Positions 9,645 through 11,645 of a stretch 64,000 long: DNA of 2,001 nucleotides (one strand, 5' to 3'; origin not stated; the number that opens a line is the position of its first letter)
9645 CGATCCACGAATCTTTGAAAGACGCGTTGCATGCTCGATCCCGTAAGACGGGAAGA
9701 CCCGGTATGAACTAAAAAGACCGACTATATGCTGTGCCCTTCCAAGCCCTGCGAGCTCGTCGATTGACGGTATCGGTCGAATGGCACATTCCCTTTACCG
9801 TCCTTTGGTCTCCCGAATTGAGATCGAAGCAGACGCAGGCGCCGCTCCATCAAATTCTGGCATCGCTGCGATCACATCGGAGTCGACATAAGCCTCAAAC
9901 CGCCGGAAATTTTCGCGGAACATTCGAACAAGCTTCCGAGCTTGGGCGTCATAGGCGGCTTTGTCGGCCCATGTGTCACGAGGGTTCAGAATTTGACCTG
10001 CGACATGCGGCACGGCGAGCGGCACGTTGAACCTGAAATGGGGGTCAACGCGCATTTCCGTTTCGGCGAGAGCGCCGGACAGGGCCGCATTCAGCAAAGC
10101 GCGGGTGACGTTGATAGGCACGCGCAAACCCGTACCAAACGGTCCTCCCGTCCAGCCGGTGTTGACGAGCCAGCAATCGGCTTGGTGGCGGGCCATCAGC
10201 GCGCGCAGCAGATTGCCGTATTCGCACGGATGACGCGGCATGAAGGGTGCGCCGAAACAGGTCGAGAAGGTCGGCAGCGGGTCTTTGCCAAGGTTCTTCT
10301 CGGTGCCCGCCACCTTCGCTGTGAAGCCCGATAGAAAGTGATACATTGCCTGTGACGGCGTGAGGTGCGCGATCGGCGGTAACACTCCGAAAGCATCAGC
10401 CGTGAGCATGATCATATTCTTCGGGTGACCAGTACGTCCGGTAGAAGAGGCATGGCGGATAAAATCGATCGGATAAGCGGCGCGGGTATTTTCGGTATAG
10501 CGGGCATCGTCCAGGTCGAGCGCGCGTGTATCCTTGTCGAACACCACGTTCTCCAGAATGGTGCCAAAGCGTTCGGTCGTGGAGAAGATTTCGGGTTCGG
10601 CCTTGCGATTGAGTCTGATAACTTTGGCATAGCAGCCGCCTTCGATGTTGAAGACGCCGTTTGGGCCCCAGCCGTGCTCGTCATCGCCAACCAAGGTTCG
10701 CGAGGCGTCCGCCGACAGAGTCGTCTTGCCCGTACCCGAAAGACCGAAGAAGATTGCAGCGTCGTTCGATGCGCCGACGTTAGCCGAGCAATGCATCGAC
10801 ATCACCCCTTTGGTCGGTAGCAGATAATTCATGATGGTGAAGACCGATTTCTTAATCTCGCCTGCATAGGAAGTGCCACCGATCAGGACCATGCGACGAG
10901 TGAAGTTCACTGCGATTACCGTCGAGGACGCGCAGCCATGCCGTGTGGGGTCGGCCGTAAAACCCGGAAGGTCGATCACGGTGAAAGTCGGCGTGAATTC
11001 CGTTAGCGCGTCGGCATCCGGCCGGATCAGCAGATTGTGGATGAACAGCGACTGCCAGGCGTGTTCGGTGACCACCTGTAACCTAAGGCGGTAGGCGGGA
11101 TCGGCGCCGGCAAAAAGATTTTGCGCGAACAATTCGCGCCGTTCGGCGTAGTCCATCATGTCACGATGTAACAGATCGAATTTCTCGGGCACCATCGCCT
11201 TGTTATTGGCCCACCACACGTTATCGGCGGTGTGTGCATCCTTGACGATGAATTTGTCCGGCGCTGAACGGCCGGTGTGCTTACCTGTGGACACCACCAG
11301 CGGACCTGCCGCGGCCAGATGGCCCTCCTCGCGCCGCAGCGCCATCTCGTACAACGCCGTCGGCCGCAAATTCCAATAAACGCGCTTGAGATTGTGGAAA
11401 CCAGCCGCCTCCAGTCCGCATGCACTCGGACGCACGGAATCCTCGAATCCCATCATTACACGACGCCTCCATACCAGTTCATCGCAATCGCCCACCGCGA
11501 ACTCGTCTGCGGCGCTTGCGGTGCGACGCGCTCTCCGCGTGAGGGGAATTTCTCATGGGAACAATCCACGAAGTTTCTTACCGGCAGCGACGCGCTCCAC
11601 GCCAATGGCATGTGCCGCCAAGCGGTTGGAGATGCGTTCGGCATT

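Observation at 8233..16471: Proline-catabolic operon reads straight into traR: a possible opine-like, nutrient-gated switch for ICE conjugation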

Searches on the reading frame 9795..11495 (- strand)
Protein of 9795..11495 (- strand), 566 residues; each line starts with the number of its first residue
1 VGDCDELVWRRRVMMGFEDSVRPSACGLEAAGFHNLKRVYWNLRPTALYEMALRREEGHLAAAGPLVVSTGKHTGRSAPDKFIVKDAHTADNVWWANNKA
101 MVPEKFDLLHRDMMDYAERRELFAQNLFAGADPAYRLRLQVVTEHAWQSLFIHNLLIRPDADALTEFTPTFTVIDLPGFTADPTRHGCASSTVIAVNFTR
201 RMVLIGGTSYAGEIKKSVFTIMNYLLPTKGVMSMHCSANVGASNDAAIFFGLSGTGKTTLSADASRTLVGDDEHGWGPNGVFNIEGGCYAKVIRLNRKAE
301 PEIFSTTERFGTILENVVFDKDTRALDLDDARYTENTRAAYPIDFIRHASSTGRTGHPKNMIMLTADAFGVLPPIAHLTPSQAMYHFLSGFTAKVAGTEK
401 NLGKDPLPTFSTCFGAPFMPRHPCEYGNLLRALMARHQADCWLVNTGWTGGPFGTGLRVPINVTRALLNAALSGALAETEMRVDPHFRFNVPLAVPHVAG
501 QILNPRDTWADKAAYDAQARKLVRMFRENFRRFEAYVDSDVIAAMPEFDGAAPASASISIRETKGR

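Call 3: search_protein_families(library=pfam, proteins=[window:9795-11495:-])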
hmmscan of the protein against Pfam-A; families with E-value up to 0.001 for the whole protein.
window:9795-11495:- (566 aa): 1 family
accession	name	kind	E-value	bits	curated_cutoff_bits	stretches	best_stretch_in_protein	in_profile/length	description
PF01293.25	PEPCK_ATP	-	1.3e-208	693.8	26.5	1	38-499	2-463/465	Phosphoenolpyruvate carboxykinase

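Call 4: search_protein_families(library=ncbifam, proteins=[window:9795-11495:-])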
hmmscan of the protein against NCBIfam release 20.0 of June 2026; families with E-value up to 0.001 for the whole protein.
window:9795-11495:- (566 aa): 6 families
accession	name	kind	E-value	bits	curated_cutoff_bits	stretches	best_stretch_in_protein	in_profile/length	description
NF006822.0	PRK09344.1-4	equivalog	1.4e-272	905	806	1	22-549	7-533/537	phosphoenolpyruvate carboxykinase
NF006820.0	PRK09344.1-2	subfamily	6.6e-236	784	636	1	26-547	7-527/529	phosphoenolpyruvate carboxykinase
TIGR00224.1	pckA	equivalog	1.5e-196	654.4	590.05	1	27-547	9-531/532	phosphoenolpyruvate carboxykinase (ATP)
NF006823.0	PRK09344.1-5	equivalog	1e-176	588.6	815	1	36-546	5-511/513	phosphoenolpyruvate carboxykinase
NF006819.0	PRK09344.1-1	subfamily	1.5e-175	585.1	745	1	27-538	10-527/538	phosphoenolpyruvate carboxykinase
NF006821.0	PRK09344.1-3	subfamily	2.2e-138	462.2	369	1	36-538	18-515/525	phosphoenolpyruvate carboxykinase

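Call 43: find_homologous_proteins(query=window:9795-11453:-, max_evalue=1e-150)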
Query window:9795-11453:- (552 aa): 7954 proteins with E <= 1e-150 among 8000 candidates; the best 120 are listed.
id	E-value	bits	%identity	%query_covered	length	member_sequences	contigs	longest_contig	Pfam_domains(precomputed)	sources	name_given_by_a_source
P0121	0.0e+0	1284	100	100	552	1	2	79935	PF01293.26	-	-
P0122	8.7e-274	927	77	94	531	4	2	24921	PF01293.26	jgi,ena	-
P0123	8.0e-273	924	76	94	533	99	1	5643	PF01293.26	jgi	jgi:phosphoenolpyruvate carboxykinase (ATP)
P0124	6.0e-272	921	75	96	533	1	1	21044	PF01293.26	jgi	jgi:phosphoenolpyruvate carboxykinase (ATP)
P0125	8.4e-272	921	77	92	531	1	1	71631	PF01293.26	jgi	-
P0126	1.3e-271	920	75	96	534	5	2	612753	PF01293.26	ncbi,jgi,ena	jgi:phosphoenolpyruvate carboxykinase (ATP)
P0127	2.1e-271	919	75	96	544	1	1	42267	PF01293.26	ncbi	-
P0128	2.6e-271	919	76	94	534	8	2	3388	PF01293.26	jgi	jgi:phosphoenolpyruvate carboxykinase (ATP)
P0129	7.1e-271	918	74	97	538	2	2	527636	PF01293.26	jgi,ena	jgi:phosphoenolpyruvate carboxykinase (ATP)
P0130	1.2e-270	917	74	96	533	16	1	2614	PF01293.26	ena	-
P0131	2.5e-270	916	75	94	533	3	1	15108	PF01293.26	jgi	jgi:phosphoenolpyruvate carboxykinase (ATP)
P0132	2.7e-270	916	75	94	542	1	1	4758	PF01293.26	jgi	jgi:phosphoenolpyruvate carboxykinase (ATP)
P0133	3.7e-270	915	75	94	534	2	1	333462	PF01293.26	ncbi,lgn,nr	ncbi:MAG: phosphoenolpyruvate carboxykinase [Alphaproteobacteria bacterium]|nr:phosphoenolpyruvate c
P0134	6.0e-270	915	74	95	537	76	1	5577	PF01293.26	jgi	jgi:phosphoenolpyruvate carboxykinase (ATP)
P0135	8.0e-270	914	74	97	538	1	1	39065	PF01293.26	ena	-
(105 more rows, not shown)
